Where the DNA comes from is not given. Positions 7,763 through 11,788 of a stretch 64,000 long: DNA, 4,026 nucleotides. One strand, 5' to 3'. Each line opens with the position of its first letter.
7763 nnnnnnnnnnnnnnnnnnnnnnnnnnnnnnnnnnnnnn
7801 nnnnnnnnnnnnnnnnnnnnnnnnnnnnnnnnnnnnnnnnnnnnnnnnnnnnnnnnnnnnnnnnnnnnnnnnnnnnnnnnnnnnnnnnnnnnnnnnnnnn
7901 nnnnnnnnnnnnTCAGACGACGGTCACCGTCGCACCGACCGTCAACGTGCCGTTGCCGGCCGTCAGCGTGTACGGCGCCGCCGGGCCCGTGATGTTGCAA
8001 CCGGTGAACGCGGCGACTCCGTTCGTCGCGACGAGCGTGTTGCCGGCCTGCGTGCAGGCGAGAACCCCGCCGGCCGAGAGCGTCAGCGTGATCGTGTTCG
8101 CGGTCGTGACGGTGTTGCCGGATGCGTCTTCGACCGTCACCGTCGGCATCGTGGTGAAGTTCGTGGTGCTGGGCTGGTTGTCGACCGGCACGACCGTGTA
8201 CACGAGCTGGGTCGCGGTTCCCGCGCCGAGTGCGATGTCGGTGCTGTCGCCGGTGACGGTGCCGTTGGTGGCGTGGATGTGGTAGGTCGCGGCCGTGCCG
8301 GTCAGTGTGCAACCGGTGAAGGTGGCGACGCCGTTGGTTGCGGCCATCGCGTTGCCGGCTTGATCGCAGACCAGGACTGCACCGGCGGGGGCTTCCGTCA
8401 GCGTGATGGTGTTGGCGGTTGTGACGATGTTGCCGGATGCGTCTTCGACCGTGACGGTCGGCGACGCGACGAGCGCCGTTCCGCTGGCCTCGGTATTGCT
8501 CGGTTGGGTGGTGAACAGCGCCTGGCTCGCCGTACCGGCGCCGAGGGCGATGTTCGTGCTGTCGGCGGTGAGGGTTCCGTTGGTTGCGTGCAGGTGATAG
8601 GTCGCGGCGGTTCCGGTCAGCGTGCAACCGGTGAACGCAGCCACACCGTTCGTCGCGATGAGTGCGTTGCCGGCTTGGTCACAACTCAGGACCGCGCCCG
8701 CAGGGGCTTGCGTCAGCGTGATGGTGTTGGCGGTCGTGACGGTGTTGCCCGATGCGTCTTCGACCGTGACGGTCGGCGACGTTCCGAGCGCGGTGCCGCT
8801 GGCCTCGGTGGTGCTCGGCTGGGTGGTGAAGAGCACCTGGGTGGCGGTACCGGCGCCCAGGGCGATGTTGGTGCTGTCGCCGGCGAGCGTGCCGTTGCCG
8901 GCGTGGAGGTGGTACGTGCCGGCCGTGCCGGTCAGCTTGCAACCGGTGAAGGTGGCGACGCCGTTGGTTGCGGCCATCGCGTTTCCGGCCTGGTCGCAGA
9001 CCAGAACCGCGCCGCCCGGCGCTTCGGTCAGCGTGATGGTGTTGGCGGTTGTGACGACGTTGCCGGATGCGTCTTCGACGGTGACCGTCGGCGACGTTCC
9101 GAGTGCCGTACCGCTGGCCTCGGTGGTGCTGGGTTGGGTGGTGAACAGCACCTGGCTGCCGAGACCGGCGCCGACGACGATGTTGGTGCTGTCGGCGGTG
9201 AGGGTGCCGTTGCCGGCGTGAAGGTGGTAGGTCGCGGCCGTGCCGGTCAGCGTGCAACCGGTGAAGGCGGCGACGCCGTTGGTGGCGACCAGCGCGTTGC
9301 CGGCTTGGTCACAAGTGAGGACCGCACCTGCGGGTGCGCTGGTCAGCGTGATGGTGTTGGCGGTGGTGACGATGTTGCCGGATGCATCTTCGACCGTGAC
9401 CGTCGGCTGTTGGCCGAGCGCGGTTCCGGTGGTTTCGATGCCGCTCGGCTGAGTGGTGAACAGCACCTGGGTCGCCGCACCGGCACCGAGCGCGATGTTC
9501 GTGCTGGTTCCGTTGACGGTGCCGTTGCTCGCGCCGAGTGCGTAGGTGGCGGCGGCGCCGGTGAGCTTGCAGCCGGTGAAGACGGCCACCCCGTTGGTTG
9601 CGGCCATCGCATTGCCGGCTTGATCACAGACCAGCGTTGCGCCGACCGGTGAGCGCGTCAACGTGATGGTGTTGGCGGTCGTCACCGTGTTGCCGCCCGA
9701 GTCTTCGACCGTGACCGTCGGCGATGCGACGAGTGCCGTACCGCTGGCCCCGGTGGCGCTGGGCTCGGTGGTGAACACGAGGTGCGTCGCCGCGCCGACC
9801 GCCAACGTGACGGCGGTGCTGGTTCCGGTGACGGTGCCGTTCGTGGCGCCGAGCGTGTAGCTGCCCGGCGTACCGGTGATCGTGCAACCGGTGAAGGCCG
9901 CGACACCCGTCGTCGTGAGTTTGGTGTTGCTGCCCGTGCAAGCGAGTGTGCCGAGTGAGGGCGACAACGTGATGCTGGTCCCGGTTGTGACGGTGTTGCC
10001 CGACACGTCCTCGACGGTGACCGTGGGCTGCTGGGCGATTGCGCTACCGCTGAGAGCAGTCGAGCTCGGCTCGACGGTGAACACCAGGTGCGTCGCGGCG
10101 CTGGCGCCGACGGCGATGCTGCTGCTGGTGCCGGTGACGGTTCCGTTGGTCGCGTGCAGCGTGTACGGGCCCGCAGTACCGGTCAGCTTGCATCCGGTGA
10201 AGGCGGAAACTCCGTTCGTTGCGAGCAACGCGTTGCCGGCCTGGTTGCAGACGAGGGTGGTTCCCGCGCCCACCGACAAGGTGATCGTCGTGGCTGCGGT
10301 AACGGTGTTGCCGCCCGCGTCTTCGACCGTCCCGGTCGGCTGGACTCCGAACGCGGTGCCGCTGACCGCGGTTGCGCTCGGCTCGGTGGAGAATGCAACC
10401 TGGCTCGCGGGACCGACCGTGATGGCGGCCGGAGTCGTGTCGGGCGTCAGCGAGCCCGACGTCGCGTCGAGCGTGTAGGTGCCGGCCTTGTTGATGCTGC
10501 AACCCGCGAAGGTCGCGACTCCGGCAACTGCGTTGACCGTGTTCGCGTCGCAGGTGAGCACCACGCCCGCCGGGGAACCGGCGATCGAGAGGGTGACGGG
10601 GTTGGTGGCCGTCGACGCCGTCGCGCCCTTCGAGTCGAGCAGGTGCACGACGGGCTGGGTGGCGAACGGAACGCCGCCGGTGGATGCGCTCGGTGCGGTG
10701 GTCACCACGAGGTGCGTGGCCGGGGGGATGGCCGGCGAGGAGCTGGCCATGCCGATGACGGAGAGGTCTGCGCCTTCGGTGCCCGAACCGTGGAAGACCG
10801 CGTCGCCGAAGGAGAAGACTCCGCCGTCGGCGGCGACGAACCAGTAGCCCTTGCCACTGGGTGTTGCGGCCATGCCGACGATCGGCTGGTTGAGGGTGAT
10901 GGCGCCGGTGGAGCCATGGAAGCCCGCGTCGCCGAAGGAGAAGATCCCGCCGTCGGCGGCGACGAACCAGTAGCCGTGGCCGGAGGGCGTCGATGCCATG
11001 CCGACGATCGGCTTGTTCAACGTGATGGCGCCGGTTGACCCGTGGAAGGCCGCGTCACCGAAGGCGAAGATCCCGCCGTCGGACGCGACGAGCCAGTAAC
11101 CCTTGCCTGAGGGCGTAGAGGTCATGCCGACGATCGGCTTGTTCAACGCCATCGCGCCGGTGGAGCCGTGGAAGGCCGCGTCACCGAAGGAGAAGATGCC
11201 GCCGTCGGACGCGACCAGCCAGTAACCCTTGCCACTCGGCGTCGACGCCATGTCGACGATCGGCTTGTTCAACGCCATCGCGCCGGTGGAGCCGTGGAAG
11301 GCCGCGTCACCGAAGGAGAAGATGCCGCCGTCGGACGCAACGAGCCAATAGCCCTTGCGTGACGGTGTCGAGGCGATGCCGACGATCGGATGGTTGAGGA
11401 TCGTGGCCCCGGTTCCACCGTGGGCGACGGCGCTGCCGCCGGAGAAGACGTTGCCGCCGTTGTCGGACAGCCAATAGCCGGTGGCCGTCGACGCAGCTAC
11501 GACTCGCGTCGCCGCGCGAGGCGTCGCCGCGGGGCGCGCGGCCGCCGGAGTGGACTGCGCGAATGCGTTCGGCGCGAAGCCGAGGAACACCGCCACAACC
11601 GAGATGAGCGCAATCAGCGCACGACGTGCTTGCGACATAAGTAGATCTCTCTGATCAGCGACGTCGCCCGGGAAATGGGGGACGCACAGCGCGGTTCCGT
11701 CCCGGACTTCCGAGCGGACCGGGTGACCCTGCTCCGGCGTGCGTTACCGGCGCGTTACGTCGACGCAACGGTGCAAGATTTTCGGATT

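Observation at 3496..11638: Tandem pair of giant secreted proteins built from two unnamed repeat types (6 x 42-aa propeller-like blades + 9-10 Cys-paired Ig-like modules) with no recognisable cell anchor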

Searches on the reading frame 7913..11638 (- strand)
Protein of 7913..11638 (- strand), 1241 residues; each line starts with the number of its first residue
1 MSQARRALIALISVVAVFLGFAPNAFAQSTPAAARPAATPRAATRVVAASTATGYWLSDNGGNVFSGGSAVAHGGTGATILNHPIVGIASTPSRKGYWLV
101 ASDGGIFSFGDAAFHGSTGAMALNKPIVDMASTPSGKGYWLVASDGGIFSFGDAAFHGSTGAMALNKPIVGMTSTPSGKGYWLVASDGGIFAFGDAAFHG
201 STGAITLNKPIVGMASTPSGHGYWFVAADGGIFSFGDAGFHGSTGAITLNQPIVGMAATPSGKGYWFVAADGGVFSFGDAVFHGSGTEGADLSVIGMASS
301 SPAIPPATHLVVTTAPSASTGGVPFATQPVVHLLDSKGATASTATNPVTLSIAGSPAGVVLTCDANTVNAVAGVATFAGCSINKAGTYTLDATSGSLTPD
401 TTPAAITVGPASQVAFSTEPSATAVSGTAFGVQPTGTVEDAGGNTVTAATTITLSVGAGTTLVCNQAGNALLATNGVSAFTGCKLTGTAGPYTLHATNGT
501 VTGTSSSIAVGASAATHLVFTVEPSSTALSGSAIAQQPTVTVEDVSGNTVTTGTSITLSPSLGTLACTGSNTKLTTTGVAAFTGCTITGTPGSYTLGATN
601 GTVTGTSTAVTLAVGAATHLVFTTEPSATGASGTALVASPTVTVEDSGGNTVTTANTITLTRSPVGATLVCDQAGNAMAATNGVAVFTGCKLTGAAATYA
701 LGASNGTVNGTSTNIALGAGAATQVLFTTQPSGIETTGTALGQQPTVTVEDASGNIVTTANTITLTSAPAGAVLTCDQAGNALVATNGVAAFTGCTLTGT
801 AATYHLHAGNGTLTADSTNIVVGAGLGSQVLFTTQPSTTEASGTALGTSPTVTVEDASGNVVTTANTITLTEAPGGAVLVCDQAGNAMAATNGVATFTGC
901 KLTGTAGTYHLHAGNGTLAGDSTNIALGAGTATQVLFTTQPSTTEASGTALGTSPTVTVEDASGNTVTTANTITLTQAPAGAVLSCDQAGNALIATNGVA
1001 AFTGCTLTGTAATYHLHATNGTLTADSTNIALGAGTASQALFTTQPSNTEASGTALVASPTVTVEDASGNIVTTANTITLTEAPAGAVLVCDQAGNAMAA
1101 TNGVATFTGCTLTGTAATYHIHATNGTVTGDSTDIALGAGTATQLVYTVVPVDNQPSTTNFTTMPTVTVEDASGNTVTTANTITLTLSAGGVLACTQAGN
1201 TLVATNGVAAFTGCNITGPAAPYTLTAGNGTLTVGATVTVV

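Call 3: search_protein_families(library=pfam, proteins=[window:7913-11638:-], max_evalue=1)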
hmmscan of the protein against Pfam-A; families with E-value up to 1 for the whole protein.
window:7913-11638:- (1241 aa): 6 families
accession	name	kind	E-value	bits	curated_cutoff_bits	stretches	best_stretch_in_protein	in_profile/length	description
PF13860.13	FlgD_ig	-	9.1e-13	48.4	27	4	726-773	6-50/79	FlgD Ig-like domain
PF23623.1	GBD_IRG7_N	-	0.00033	21.2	27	0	742-764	35-57/95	IRG7 N-terminal galactose binding domain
PF18565.7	Glyco_hydro2_C5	-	0.009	16.3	32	1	331-401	22-101/103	Glycoside hydrolase family 2 C-terminal domain 5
PF17975.6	RNR_Alpha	-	0.03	15.3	26.4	0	119-143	76-100/101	Ribonucleotide reductase alpha domain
PF09829.14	DUF2057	-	0.24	12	24.2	0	603-712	58-161/192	Uncharacterized protein conserved in bacteria (DUF2057)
PF01246.26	Ribosomal_L24e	-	0.34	11.6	27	0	218-236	14-32/66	Ribosomal protein L24e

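Call 4: search_protein_families(library=ncbifam, proteins=[window:7913-11638:-], max_evalue=1)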
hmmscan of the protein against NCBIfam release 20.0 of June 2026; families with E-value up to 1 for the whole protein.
window:7913-11638:- (1241 aa): 2 families
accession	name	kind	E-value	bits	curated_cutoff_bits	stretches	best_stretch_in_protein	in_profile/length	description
NF034186.3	PRK14891.1-1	equivalog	0.14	12.1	73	0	218-235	12-29/51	50S ribosomal protein L24e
NF002516.0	PRK01904.1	equivalog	0.26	10.8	257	0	930-1031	89-192/219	curli polymerization inhibitor CsgI-related protein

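Call 11: find_homologous_proteins(query=window:7916-11638:-)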
Query window:7916-11638:- (1241 aa): 7977 proteins with E <= 0.001 among 8000 candidates; the best 120 are listed.
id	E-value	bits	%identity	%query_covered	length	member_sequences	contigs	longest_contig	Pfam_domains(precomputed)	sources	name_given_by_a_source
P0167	0.0e+0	2475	88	99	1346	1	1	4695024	PF26079.1,PF13860.13,PF26198.1,PF09829.15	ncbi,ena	-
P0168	0.0e+0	1844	100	76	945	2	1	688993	PF26079.1,PF13860.13,PF18565.8,PF26198.1,PF09829.15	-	-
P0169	0.0e+0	1562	51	99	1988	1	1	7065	PF18565.8,PF26198.1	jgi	jgi:trimeric autotransporter adhesin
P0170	0.0e+0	1383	48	100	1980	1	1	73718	-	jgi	jgi:hypothetical protein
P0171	0.0e+0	1116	49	100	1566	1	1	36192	PF18565.8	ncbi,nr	ncbi:MAG TPA: hypothetical protein VH914_16860, partial [Acidimicrobiia bacterium]|nr:hypothetical p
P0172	0.0e+0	1079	47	96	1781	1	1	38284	-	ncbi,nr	ncbi:MAG: hypothetical protein JWL83_99 [Actinomycetia bacterium]|nr:hypothetical protein [Actinomyc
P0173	0.0e+0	1013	51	90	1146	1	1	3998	PF18565.8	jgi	jgi:trimeric autotransporter adhesin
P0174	1.5e-292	992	45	94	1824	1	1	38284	-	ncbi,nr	ncbi:MAG: hypothetical protein JWL83_98 [Actinomycetia bacterium]|nr:hypothetical protein [Actinomyc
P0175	1.7e-292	992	46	98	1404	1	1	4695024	PF18565.8,PF09829.15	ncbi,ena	-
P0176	2.8e-288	978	50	91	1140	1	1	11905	PF18565.8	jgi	jgi:trimeric autotransporter adhesin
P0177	1.1e-285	969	50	89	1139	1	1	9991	-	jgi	-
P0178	4.6e-275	934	46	99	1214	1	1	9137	PF20773.6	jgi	jgi:trimeric autotransporter adhesin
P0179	4.6e-273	927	51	82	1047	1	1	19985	-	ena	-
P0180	2.7e-270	918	48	99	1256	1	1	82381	-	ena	-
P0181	5.2e-260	884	46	96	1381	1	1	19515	PF18565.8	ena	-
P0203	7.2e-207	708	53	66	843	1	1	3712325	-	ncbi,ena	-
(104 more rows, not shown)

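Call 19: search_protein_families(library=pfam, proteins=[P0167, P0175, P0169], max_evalue=0.1)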
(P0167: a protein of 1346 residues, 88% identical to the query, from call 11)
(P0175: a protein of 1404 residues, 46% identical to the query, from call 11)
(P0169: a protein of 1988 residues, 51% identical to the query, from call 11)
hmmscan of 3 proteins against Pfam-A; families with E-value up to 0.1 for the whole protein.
P0167 (1346 aa): 4 families
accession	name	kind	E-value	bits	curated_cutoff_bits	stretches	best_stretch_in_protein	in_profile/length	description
PF13860.13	FlgD_ig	-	1.5e-15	57.3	27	1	831-878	6-50/79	FlgD Ig-like domain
PF23623.1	GBD_IRG7_N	-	0.00084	19.9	27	0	1057-1079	35-57/95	IRG7 N-terminal galactose binding domain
PF18565.7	Glyco_hydro2_C5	-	0.02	15.2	32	0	331-397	22-97/103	Glycoside hydrolase family 2 C-terminal domain 5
PF13056.11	DUF3918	-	0.052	13.6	21.3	0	711-726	5-20/43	Protein of unknown function (DUF3918)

P0175 (1404 aa): 2 families
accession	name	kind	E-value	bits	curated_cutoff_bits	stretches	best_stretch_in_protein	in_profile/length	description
PF18565.7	Glyco_hydro2_C5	-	5.9e-07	29.7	32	0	341-378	22-59/103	Glycoside hydrolase family 2 C-terminal domain 5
PF09829.14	DUF2057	-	0.00012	22.7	24.2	0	314-393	70-140/192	Uncharacterized protein conserved in bacteria (DUF2057)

P0169 (1988 aa): 3 families
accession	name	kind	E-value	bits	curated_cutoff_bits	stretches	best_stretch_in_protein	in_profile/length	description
PF18565.7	Glyco_hydro2_C5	-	0.00019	21.7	32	0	340-411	21-101/103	Glycoside hydrolase family 2 C-terminal domain 5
PF13860.13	FlgD_ig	-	0.038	14.4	27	0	758-787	23-49/79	FlgD Ig-like domain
PF25020.1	TTR_TEN1-4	-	0.043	14.2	27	0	1643-1708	15-82/86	Teneurin TTR-like domain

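Call 23: find_encoding_contigs(protein=P0167, flank=10000, max_places=3)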
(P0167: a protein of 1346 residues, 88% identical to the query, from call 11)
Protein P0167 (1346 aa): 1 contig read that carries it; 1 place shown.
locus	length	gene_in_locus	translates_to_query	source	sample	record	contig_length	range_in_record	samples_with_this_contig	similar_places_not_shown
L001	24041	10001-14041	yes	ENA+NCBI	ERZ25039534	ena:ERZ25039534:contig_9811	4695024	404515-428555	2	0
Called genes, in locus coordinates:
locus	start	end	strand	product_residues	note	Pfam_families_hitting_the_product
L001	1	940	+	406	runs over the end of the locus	PF02771:Acyl-CoA_dh_N, PF02770:Acyl-CoA_dh_M (weak), PF00441:Acyl-CoA_dh_1, PF08028:Acyl-CoA_dh_2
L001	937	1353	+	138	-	PF00501:AMP-binding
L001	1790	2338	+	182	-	PF13193:AMP-binding_C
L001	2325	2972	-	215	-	PF03243:MerB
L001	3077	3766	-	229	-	-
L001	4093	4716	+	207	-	PF03640:Lipoprotein_15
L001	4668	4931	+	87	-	PF03640:Lipoprotein_15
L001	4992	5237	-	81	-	PF13452:FAS1_DH_region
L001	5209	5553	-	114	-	PF13452:FAS1_DH_region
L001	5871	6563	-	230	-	-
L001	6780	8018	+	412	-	PF00285:Citrate_synt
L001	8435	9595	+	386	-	PF02770:Acyl-CoA_dh_M, PF00441:Acyl-CoA_dh_1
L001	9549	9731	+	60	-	PF13473:Cupredoxin_1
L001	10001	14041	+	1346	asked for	PF09829:DUF2057 (faint), PF26198:Ig_SMCHD1_6th (faint), PF13860:FlgD_ig (faint), PF26079:Baseplate_J_C (faint)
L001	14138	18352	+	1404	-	PF09829:DUF2057 (faint), PF18565:Glyco_hydro2_C5 (faint)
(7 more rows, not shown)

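Call 31: find_encoding_contigs(protein=P0172, flank=10000, max_places=2)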
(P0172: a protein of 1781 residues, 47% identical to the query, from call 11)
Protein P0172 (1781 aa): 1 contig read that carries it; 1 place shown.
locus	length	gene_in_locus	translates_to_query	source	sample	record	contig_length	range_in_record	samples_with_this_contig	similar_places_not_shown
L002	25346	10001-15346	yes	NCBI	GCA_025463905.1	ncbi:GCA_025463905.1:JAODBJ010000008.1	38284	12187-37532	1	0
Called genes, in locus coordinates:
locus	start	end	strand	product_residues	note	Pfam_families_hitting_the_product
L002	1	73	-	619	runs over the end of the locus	PF05157:MshEN, PF00437:T2SSE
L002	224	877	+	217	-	-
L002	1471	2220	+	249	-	-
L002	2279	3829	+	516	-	PF00083:Sugar_tr (weak), PF07690:MFS_1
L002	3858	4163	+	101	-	PF12840:HTH_20, PF01022:HTH_5 (weak)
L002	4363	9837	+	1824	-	-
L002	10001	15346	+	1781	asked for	-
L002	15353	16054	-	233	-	PF03704:BTAD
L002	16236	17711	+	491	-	PF04932:Wzy_C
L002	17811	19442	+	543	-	PF00960:Neocarzinostat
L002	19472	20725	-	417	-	PF02771:Acyl-CoA_dh_N, PF02770:Acyl-CoA_dh_M, PF00441:Acyl-CoA_dh_1, PF08028:Acyl-CoA_dh_2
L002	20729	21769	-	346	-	PF02668:TauD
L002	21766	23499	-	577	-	PF07969:Amidohydro_3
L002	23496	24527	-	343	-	PF00296:Bac_luciferase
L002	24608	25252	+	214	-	PF00440:TetR_N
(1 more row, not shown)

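Call 32: find_encoding_contigs(protein=P0203, flank=10000, max_places=2)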
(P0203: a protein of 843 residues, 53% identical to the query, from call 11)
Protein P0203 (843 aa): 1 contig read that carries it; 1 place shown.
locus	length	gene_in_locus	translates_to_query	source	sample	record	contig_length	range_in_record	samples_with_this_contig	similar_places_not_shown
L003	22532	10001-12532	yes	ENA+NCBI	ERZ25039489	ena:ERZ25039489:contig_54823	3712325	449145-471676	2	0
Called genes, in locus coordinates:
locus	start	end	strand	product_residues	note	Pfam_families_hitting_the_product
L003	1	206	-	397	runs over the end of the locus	PF00067:p450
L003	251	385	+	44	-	-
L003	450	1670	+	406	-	PF02771:Acyl-CoA_dh_N, PF02770:Acyl-CoA_dh_M, PF00441:Acyl-CoA_dh_1, PF08028:Acyl-CoA_dh_2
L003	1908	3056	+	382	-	PF00501:AMP-binding, PF13193:AMP-binding_C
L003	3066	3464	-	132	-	PF03243:MerB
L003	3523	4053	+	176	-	-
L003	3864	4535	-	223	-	PF13490:zf-HC2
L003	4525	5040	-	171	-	PF04542:Sigma70_r2, PF08281:Sigma70_r4_2, PF04545:Sigma70_r4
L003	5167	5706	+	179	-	PF03640:Lipoprotein_15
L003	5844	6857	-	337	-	PF02771:Acyl-CoA_dh_N, PF00441:Acyl-CoA_dh_1, PF08028:Acyl-CoA_dh_2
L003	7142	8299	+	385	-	PF00285:Citrate_synt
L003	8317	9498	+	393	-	PF02771:Acyl-CoA_dh_N, PF02770:Acyl-CoA_dh_M, PF00441:Acyl-CoA_dh_1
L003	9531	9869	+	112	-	PF13473:Cupredoxin_1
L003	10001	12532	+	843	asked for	-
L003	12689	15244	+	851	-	-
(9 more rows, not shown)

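Call 33: find_encoding_contigs(protein=P0170, flank=10000, max_places=2)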
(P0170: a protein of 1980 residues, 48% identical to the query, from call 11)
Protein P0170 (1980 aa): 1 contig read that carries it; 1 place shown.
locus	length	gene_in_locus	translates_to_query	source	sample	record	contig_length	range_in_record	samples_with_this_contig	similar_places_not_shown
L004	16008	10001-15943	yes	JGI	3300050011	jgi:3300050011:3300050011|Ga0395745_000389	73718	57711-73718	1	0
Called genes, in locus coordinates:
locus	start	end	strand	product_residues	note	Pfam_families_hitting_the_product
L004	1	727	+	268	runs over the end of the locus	PF00106:adh_short, PF13561:adh_short_C2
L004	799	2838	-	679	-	PF22842:Pel9A-like_beta_helix (weak), PF13229:Beta_helix, PF05048:NosD (weak)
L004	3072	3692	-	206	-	PF11716:MDMPI_N, PF12867:DinB_2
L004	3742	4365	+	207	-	PF00440:TetR_N, PF21351:TetR_C_41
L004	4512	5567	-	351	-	PF01636:APH, PF02958:EcKL (weak)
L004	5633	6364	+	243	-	PF14512:TM1586_NiRdase (faint), PF00881:Nitroreductase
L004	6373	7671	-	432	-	PF02771:Acyl-CoA_dh_N, PF02770:Acyl-CoA_dh_M, PF00441:Acyl-CoA_dh_1, PF08028:Acyl-CoA_dh_2 (weak)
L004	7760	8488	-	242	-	PF03704:BTAD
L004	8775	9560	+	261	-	PF03704:BTAD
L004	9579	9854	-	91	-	-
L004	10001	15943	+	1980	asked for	-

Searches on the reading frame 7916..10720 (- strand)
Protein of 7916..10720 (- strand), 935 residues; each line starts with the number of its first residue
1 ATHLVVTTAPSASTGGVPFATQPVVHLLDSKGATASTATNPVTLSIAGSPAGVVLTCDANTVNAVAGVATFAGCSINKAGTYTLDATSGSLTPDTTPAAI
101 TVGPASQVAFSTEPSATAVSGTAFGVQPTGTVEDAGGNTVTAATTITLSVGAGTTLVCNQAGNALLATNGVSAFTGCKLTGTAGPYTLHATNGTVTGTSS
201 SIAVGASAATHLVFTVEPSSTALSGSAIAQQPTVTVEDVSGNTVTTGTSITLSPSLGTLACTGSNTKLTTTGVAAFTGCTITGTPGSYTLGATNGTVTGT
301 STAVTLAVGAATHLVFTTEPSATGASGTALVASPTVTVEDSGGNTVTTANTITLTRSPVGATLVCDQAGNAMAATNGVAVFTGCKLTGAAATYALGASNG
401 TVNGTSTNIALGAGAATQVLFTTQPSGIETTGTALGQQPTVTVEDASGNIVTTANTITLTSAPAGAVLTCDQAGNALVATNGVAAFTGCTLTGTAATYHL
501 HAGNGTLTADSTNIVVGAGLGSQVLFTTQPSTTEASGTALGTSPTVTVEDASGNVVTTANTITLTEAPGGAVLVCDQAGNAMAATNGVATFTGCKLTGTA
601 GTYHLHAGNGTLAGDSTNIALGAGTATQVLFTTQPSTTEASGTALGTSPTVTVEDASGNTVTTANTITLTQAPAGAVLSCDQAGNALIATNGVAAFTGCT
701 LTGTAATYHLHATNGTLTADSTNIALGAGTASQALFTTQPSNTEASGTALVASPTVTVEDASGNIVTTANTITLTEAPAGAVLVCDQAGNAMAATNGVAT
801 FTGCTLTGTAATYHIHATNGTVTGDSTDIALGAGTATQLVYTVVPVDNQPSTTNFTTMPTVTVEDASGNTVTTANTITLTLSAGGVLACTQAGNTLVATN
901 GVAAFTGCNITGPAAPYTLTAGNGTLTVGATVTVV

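Call 91: find_related_loci(query=window:7916-10720:-, collection=genome_contigs, flank=2000)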
Query window:7916-10720:- (935 aa) in genome_contigs; peptide patterns used: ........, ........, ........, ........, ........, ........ (x = any residue, [..] = any of these).
85 stretches matched a pattern; 2 encode a relative of the query (tblastn E <= 1e-3); 1 distinct loci.
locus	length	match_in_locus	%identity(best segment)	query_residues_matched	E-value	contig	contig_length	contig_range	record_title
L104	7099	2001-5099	86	1-927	0e+0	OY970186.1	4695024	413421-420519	MAG: uncultured Actinomycetes bacterium isolate MFD04967.bin.c.5 genome assembly, chromosome: 1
